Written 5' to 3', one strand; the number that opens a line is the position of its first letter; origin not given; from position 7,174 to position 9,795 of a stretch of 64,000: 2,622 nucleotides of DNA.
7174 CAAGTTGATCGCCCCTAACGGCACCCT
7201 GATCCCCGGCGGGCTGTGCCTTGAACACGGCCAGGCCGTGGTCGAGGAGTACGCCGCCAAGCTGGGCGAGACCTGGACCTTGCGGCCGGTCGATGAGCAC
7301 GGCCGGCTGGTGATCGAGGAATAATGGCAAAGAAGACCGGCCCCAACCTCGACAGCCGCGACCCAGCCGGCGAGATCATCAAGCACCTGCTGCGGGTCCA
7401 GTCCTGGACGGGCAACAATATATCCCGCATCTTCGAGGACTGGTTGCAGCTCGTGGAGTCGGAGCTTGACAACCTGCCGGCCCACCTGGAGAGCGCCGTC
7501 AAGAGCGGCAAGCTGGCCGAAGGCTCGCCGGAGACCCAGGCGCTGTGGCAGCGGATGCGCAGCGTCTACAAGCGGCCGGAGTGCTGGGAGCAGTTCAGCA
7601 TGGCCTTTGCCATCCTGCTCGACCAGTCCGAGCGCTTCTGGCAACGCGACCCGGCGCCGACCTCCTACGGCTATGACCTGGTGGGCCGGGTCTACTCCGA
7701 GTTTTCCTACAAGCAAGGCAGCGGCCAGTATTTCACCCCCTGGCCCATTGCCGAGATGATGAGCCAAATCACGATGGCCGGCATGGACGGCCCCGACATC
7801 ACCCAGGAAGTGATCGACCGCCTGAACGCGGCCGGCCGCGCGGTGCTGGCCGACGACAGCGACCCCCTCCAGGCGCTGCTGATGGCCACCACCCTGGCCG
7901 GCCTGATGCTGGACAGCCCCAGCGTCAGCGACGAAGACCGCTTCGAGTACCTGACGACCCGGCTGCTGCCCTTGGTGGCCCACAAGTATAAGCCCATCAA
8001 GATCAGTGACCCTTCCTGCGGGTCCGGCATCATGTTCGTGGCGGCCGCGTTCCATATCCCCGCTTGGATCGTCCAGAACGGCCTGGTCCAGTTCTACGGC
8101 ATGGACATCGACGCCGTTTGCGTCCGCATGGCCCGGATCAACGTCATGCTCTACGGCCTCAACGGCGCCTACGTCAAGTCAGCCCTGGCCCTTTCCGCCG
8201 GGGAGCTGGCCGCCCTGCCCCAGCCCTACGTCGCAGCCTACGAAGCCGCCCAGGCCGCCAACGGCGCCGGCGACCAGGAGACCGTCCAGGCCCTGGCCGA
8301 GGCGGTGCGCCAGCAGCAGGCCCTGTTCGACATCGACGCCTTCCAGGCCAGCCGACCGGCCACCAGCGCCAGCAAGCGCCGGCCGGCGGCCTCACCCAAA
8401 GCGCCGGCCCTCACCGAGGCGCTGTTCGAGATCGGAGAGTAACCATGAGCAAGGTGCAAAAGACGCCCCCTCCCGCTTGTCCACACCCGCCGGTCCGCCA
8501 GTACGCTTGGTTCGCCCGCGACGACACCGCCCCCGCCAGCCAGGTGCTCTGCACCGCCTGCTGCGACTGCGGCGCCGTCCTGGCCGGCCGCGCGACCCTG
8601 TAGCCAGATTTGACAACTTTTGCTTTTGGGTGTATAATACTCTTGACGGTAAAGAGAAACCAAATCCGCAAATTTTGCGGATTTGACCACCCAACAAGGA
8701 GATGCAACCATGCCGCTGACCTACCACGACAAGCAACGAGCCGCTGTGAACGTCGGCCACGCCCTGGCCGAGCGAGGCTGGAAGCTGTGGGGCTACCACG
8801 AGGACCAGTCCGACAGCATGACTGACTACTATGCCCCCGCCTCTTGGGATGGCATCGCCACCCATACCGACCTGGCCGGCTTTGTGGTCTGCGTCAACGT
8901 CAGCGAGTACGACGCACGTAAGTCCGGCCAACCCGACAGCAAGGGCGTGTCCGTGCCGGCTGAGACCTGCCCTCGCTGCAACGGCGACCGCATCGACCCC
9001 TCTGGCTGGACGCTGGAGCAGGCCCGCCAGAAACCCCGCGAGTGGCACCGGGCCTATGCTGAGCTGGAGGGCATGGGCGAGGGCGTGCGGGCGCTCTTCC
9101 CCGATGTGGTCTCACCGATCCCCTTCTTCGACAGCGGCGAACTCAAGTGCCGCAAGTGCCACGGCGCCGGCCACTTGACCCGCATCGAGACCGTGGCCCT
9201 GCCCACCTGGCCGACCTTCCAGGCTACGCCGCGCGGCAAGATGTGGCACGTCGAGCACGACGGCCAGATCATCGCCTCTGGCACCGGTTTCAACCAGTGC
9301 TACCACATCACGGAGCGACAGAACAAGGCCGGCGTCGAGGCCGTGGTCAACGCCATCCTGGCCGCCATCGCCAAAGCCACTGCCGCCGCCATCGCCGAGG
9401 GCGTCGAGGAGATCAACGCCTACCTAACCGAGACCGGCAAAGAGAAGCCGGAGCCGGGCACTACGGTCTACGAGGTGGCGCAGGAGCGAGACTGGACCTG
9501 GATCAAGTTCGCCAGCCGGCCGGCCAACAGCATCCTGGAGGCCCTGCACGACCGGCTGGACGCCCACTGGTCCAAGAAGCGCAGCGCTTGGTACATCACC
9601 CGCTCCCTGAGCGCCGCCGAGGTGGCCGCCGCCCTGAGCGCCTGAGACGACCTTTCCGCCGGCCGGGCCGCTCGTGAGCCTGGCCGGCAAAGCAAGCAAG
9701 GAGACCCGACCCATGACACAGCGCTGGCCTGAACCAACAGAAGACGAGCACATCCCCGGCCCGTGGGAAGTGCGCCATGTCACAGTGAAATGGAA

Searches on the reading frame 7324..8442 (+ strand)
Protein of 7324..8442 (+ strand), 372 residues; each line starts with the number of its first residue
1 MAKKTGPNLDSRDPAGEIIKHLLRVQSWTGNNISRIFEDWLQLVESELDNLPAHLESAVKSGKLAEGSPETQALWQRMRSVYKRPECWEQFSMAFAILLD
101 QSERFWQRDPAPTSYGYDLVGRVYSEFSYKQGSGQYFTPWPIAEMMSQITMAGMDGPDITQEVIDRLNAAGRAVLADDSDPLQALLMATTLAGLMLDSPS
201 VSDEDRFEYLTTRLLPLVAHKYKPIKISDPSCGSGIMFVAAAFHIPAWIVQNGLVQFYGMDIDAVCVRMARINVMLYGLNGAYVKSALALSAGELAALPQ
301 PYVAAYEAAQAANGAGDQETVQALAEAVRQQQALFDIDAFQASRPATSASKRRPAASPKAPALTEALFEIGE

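Call 72: search_protein_families(library=phrogs, proteins=[window:7324-8442:+], max_evalue=0.001)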
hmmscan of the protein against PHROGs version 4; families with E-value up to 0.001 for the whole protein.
window:7324-8442:+ (372 aa): 2 families
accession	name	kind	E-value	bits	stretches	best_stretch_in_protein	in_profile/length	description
phrog_5696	-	unknown function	7.8e-18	65.8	2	220-285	142-209/250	-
phrog_2713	-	unknown function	2.6e-10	40.9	1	211-282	201-271/520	-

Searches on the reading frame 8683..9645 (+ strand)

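Call 72: search_protein_families(library=phrogs, proteins=[window:8683-9645:+], max_evalue=0.001)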
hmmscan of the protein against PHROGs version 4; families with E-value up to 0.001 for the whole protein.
window:8683-9645:+ (320 aa): 1 family
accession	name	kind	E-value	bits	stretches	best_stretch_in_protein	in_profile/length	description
phrog_27491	-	unknown function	1.5e-06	27.8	1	176-232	103-161/722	-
